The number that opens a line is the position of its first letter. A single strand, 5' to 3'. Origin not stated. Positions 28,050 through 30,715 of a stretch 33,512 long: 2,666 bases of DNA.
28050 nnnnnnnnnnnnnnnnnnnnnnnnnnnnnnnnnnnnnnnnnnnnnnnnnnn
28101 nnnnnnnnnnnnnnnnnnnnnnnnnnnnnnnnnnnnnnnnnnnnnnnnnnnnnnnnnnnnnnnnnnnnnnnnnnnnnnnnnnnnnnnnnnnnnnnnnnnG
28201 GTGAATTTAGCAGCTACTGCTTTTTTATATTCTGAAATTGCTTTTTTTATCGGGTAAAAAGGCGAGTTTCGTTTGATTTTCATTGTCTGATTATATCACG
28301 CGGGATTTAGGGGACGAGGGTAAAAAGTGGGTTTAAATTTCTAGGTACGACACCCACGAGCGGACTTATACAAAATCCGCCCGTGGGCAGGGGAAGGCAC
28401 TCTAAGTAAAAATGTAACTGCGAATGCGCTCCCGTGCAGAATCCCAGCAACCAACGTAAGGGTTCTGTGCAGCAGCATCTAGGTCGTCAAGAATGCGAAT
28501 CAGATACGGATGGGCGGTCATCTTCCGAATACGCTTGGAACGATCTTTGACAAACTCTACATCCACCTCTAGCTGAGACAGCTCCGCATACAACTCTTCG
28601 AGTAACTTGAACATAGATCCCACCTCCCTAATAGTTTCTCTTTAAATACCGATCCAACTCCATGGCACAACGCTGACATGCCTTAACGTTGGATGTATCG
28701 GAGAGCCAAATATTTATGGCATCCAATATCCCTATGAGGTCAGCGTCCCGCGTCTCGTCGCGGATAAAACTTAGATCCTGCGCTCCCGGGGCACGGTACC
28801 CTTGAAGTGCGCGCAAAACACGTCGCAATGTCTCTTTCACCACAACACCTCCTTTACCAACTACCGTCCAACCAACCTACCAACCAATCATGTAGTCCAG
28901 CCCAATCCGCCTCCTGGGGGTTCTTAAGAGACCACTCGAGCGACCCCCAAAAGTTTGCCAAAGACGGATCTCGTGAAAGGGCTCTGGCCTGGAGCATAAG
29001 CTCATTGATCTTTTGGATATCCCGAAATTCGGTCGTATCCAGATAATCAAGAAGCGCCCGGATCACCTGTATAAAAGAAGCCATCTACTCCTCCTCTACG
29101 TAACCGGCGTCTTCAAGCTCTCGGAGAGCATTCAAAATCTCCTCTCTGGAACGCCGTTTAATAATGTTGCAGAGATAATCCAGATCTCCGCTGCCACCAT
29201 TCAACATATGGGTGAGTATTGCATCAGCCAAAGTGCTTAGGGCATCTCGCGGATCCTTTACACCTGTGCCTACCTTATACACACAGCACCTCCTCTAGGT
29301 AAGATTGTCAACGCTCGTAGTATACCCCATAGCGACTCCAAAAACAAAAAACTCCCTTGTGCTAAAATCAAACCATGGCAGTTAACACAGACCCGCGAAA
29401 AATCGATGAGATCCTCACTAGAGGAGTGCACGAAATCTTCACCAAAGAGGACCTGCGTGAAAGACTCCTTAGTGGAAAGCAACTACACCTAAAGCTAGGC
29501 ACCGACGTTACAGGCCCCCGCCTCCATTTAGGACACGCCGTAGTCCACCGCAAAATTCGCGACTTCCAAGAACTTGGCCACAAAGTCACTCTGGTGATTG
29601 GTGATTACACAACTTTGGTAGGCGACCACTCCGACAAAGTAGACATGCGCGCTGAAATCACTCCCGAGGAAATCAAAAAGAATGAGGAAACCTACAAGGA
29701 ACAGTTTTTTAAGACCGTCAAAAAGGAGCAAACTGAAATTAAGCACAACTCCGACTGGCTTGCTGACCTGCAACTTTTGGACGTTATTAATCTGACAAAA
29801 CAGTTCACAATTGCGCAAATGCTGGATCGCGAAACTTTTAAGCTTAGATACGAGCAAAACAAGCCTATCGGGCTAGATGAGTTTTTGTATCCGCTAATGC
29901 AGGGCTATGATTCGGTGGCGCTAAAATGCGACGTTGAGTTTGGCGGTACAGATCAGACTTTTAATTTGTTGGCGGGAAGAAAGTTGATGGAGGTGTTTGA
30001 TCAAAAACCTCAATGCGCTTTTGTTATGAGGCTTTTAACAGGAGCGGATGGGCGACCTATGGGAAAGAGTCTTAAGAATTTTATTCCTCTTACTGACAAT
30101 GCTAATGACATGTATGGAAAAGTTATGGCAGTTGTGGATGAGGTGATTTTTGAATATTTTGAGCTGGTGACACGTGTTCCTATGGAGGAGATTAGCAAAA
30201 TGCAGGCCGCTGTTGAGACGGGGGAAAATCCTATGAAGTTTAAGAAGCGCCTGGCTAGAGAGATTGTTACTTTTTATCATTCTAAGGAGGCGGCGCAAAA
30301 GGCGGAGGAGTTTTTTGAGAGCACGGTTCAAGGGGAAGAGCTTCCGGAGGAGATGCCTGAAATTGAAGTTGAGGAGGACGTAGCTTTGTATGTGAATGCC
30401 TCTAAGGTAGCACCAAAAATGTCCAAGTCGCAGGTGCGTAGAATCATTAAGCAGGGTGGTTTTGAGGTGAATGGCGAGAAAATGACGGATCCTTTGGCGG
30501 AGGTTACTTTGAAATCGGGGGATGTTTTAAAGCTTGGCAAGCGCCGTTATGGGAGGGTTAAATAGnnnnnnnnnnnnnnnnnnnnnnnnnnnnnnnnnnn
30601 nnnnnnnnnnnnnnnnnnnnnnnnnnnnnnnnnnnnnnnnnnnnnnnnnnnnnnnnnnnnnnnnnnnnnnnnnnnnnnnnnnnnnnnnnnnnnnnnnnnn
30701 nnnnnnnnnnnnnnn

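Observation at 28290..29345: Cassette of four translationally coupled 65-76 aa ORFs forming a paralogous helical-hairpin family, wedged between the PBP gene and tyrS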

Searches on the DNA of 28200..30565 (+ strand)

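Call 17: search_rna_families(sources=[L001, L002, L003, L004, L005, L006, L007, L009, L012, L013], threshold=gathering)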
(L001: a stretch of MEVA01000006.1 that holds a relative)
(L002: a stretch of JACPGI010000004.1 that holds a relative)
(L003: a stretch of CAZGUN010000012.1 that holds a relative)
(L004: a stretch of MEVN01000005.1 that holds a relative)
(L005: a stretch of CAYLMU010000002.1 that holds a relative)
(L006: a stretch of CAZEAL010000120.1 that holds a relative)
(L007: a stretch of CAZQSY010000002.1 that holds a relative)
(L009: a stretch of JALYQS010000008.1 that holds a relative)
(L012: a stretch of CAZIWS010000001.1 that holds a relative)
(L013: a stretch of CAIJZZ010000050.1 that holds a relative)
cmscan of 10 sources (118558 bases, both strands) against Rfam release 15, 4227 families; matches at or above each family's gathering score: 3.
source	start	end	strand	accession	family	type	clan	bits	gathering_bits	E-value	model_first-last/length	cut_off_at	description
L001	9518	9591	+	RF00005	tRNA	Gene; tRNA;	CL00001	68.2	29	1.8e-12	1-71/71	no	tRNA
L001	9671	9746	+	RF00005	tRNA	Gene; tRNA;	CL00001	63.8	29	2.9e-11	1-71/71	no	tRNA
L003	9511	9583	+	RF00005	tRNA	Gene; tRNA;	CL00001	63.5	29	3.6e-11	1-71/71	no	tRNA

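Call 21: search_rna_families(source=window, start=28200, end=29450, threshold=evalue, max_evalue=10)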
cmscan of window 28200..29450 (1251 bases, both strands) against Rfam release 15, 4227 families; matches with E-value up to 10: 2.
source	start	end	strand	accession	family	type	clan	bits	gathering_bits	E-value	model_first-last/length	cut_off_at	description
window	28209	28265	+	RF02843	RefA5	Gene; antisense;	-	16.5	91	2.5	1-68/68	no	Enterococcus sRNA A5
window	28207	28255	-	RF01300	snoU49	Gene; snRNA; snoRNA; CD-box;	CL00062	15.7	35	6.5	1-65/65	no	Small nucleolar RNA U49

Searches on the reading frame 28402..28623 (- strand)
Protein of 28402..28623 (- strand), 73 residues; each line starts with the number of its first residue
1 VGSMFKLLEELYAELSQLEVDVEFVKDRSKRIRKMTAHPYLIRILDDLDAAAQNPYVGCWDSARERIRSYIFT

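Call 4: search_protein_families(library=pfam, proteins=[window:28402-28623:-], max_evalue=10)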
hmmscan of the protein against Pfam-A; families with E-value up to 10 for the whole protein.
window:28402-28623:- (73 aa): 0 families

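Call 5: search_protein_families(library=phrogs, proteins=[window:28402-28623:-], max_evalue=10)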
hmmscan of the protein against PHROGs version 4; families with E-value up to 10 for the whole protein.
window:28402-28623:- (73 aa): 2 families
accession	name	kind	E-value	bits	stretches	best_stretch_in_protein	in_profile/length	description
phrog_34103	-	unknown function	0.13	13.2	1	9-35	21-47/47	-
phrog_34674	-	unknown function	0.19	13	1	10-68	38-93/114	-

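Call 36: search_protein_families(library=padloc, proteins=[window:28402-28623:-], max_evalue=10)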
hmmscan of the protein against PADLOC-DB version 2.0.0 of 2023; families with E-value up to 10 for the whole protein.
window:28402-28623:- (73 aa): 0 families

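Call 37: search_protein_families(library=ncbifam, proteins=[window:28402-28623:-], max_evalue=10)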
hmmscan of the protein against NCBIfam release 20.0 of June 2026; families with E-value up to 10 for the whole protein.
window:28402-28623:- (73 aa): 1 family
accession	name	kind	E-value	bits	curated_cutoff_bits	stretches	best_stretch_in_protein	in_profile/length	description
TIGR00162.1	TIGR00162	hypoth_equivalog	0.19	11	200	1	7-37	204-234/260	proteasome assembly chaperone family protein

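Call 54: predict_structure(protein=window:28405-28614:-)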
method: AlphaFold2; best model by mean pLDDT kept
length: 70 residues; sequences in the alignment: 1
mean_pLDDT: 88.7   pTM: 0.74
mean pLDDT of the five models: 88.7, 88.4, 87.4, 80.8, 75.9
residues with pLDDT >= 90: 43; 70-90: 25; 50-70: 2; < 50: 0
segments of 3 or more residues with pLDDT < 50: none
pLDDT, mean of each block of 10 residues (from residue 1): 90 88 93 93 89 78 90
secondary structure, 60 per line:
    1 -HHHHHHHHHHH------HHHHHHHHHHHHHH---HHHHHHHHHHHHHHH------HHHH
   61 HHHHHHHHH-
elements in order: H2-12 H19-32 H36-50 H57-69
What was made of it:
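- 28402..28614 (-): Gene D: 70 aa from the ATG; the alternative GTG at 28623 overlaps the SD. AlphaFold2 single-sequence model has pLDDT 88.7 and pTM 0.74, an up-down four-helix bundle (call 54).
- D alone has pLDDT 88.7 and pTM 0.74 without any alignment (call 54). D folds with pLDDT 88.7 (call 54).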

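Call 58: fold_search(model_id=the predicted structure, library=pdb)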
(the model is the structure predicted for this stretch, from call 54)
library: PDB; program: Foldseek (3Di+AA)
matches with E <= 10: 66; with E <= 0.001: 0
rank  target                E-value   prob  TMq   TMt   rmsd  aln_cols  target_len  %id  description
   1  1wn0_C                9.8e-01  0.82  0.64  0.37   3.7        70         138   17  Crystal Structure of Histidine-containing Phosphotransfer Protein, ZmHP2, from maize (released 2005-01-25)
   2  1wn0_B                1.2e+00  0.66  0.58  0.37   4.1        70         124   18  Crystal Structure of Histidine-containing Phosphotransfer Protein, ZmHP2, from maize (released 2005-01-25)
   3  3us6                  1.2e+00  0.41  0.46  0.27   4.0        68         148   15  Crystal Structure of Histidine-containing Phosphotransfer Protein MtHPt1 from Medicago truncatula (released 2012-01-18)
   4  9h6e_C                1.7e+00  0.60  0.63  0.34   3.7        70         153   13  Complex of Histidine-containing phosphotransfer 1 (AHP1) and Response regulator 1 (ARR1) from A. thaliana (released 2025-03-26)
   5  1wn0_A                1.9e+00  0.60  0.62  0.38   3.8        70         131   17  Crystal Structure of Histidine-containing Phosphotransfer Protein, ZmHP2, from maize (released 2005-01-25)
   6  4euk_B                1.9e+00  0.57  0.63  0.34   3.7        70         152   13  Crystal structure (released 2013-02-20)
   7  8xvl_R                2.1e+00  0.20  0.44  0.12   5.0        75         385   13  Cryo-EM structure of ETAR bound with Zibotentan (released 2024-08-28)
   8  9e5c_4w               2.2e+00  0.28  0.51  0.11   4.0        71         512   20  Cryo-EM structure of 96 nm repeat of microtubule doublet from T. brucei flagellum (released 2025-03-12)
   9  9h6e_A                2.4e+00  0.51  0.63  0.33   3.7        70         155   13  Complex of Histidine-containing phosphotransfer 1 (AHP1) and Response regulator 1 (ARR1) from A. thaliana (released 2025-03-26)
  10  6bs9_A                2.4e+00  0.14  0.37  0.25   5.8        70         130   18  Stage III sporulation protein AB (SpoIIIAB) (released 2018-01-17)
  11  1yvi_B                3.2e+00  0.33  0.58  0.36   3.5        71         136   13  X-RAY STRUCTURE OF PUTATIVE HISTIDINE-CONTAINING PHOSPHOTRANSFER PROTEIN FROM RICE, AK104879 (released 2005-02-22)
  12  9k4q_C                3.4e+00  0.12  0.40  0.34   7.7        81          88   16  Crystal structure of designed zinc-induced homodimer C2-Zn1-HEHE-2 (released 2025-10-22)
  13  8j07_c2               3.6e+00  0.21  0.52  0.09   3.7        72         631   17  96nm repeat of human respiratory doublet microtubule and associated axonemal complexes (released 2023-07-26)
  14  8i5w_A                3.6e+00  0.08  0.36  0.10  11.6        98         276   16  Crystal structure of the DHR-2 domain of DOCK10 in complex with Rac1 (released 2023-03-15)
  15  1yvi_A                4.0e+00  0.28  0.58  0.35   3.5        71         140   13  X-RAY STRUCTURE OF PUTATIVE HISTIDINE-CONTAINING PHOSPHOTRANSFER PROTEIN FROM RICE, AK104879 (released 2005-02-22)
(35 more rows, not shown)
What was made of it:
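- On Histidine phosphotransfer (HPt) domain: Foldseek E is about 1 and TM-score (query-normalised) 0.58-0.64 (call 58).
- Closest known: Small four-helix-bundle binding proteins. Same: D is predicted with confidence as an up-down four-helix bundle of 70 aa. HPt domains are the top Foldseek matches, at TM-score 0.58-0.64 normalised to the query (call 58).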

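Call 64: fold_search(model_id=the predicted structure, library=viral)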
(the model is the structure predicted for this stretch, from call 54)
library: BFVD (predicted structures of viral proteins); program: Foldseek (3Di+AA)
matches with E <= 10: 139; with E <= 0.001: 0
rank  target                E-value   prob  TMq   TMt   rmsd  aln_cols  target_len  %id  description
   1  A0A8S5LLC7            5.0e-01  0.63  0.52  0.44   4.0        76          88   13  Uncharacterized protein [Siphoviridae sp. ctKcB20]
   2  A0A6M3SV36            9.1e-01  0.38  0.44  0.11   6.5        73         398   12  (no name in the UniProt tables at hand)
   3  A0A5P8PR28            1.1e+00  0.10  0.29  0.20  12.3       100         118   14  Uncharacterized protein [Acinetobacter phage VB_ApiP_XC38]
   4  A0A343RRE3            1.6e+00  0.13  0.39  0.06  18.1        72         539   22  (no name in the UniProt tables at hand)
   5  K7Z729                1.8e+00  0.23  0.47  0.43   5.0        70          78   23  Uncharacterized protein [Megavirus courdo11]
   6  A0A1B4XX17            2.1e+00  0.18  0.40  0.18   7.9        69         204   16  Uncharacterized protein [Tenacibaculum phage pT24]
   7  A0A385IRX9            2.1e+00  0.09  0.30  0.10   8.4        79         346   15  (no name in the UniProt tables at hand)
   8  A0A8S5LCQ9            2.5e+00  0.28  0.52  0.47   3.7        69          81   17  Uncharacterized protein [Myoviridae sp. ct35n35]
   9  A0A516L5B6            2.8e+00  0.15  0.42  0.44   4.9        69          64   12  (no name in the UniProt tables at hand)
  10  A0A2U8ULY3            2.8e+00  0.09  0.35  0.14   7.5        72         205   17  Uncharacterized protein [Microbacterium phage Squash]
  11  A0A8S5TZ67            3.0e+00  0.28  0.54  0.41   3.7        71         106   11  Uncharacterized protein [Siphoviridae sp. ctnPP24]
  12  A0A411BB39            3.1e+00  0.38  0.64  0.29   3.6        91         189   13  (no name in the UniProt tables at hand)
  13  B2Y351                3.1e+00  0.07  0.31  0.24   9.4        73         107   11  Truncated gag protein (Fragment) [Small ruminant lentivirus]
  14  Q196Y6                3.3e+00  0.30  0.57  0.07   3.7        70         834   10  Uncharacterized protein 074L [Invertebrate iridescent virus 3]
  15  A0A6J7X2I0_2          3.3e+00  0.21  0.52  0.07   3.6        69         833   16  Uncharacterized protein [uncultured Caudovirales phage]
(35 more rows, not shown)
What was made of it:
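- Foldseek hits for D are generic four-helix bundles with E >= 0.5 (calls 58, 64).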

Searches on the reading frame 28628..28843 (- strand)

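Call 4: search_protein_families(library=pfam, proteins=[window:28628-28843:-], max_evalue=10)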
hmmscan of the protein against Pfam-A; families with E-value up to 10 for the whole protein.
window:28628-28843:- (71 aa): 1 family
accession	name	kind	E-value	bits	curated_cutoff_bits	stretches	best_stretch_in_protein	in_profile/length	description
PF15643.12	Tox-PL-2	-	0.24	12.1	25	1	52-70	14-32/103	Papain fold toxin 2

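Call 5: search_protein_families(library=phrogs, proteins=[window:28628-28843:-], max_evalue=10)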
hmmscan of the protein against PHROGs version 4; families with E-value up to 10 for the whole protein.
window:28628-28843:- (71 aa): 0 families

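Call 36: search_protein_families(library=padloc, proteins=[window:28628-28843:-], max_evalue=10)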
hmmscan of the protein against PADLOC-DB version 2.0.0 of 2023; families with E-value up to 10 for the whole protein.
window:28628-28843:- (71 aa): 0 families

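Call 37: search_protein_families(library=ncbifam, proteins=[window:28628-28843:-], max_evalue=10)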
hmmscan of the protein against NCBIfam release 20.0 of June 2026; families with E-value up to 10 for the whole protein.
window:28628-28843:- (71 aa): 0 families

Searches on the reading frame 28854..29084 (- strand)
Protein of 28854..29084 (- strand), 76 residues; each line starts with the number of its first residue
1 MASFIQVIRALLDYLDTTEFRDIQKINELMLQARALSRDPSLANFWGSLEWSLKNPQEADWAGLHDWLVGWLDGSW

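Call 4: search_protein_families(library=pfam, proteins=[window:28854-29084:-], max_evalue=10)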
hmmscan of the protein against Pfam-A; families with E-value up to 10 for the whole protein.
window:28854-29084:- (76 aa): 0 families

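Call 5: search_protein_families(library=phrogs, proteins=[window:28854-29084:-], max_evalue=10)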
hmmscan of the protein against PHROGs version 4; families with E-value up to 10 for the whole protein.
window:28854-29084:- (76 aa): 1 family
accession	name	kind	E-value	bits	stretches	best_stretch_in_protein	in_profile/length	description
phrog_3159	-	unknown function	0.42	11.9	1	11-34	30-51/60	-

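Call 9: find_encoding_contigs(protein=window:28854-29084:-, flank=10000, max_places=10)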
Protein window:28854-29084:- (76 aa): no gene with exactly this product is on record in the collection.

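Call 10: find_homologous_proteins(query=window:28854-29084:-, max_evalue=10)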
Query window:28854-29084:-: no candidate shares three 5-residue words with the query. No homologue found.

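Call 36: search_protein_families(library=padloc, proteins=[window:28854-29084:-], max_evalue=10)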
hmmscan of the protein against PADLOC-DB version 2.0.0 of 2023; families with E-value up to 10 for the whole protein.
window:28854-29084:- (76 aa): 0 families

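Call 37: search_protein_families(library=ncbifam, proteins=[window:28854-29084:-], max_evalue=10)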
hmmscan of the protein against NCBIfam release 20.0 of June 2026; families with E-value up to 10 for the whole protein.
window:28854-29084:- (76 aa): 0 families

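Call 52: list_cluster_members(proteins=[P0001, P0002, P0003, window:28857-29084:-])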
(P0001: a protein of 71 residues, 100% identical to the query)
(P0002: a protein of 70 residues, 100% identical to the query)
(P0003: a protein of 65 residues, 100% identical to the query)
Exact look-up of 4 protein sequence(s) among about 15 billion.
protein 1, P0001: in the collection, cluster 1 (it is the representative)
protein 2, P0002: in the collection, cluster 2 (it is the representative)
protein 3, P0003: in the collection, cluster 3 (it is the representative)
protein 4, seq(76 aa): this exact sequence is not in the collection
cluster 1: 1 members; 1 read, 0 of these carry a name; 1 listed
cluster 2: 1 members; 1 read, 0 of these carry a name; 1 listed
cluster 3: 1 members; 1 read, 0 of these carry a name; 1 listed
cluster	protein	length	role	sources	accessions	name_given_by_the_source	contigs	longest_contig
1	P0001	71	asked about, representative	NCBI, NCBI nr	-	-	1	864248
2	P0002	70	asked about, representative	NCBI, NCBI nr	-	-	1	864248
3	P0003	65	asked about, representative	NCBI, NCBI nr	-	-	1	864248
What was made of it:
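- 28854..29084 (-): Gene B: 76 aa, ATG directly after A's TAG, acidic, 6 Trp, four predicted helices. B is not present in the public protein collection (call 52).
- B is not annotated publicly (call 52).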

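Call 63: search_solved_structures(query=A1, max_evalue=10)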
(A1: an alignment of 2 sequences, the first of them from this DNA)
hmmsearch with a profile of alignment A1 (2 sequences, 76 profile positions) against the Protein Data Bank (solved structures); distinct sequences matched with E-value up to 10: 10.
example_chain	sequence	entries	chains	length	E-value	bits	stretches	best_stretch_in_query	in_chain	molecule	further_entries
3zuz_A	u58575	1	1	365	0.026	17.9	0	11-45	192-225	PROTEIN SHQ1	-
3zv0_A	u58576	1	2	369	0.026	17.9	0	11-45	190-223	PROTEIN SHQ1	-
3uah_A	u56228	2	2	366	0.026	17.9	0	11-45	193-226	Protein SHQ1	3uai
4put_A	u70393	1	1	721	0.37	14.2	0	18-67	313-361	Cytosolic oligopeptidase A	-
5fv8_A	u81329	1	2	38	1.1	12.7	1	5-38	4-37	FOSW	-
9ht3_A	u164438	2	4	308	1.3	12.5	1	25-63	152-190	Probable C4-dicarboxylate-binding periplasmic protein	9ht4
9dtl_A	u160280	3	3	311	1.3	12.4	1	25-63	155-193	C4-dicarboxylate-binding periplasmic protein | C4-dicarboxylate-binding protein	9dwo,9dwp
8hwq_F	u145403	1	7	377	1.7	12.1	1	12-56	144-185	Pannexin-3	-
6b8s_A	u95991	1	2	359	1.9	12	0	13-51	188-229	Dihydroorotate dehydrogenase (quinone)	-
8q67_A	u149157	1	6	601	1.9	12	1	12-44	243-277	DNA helicase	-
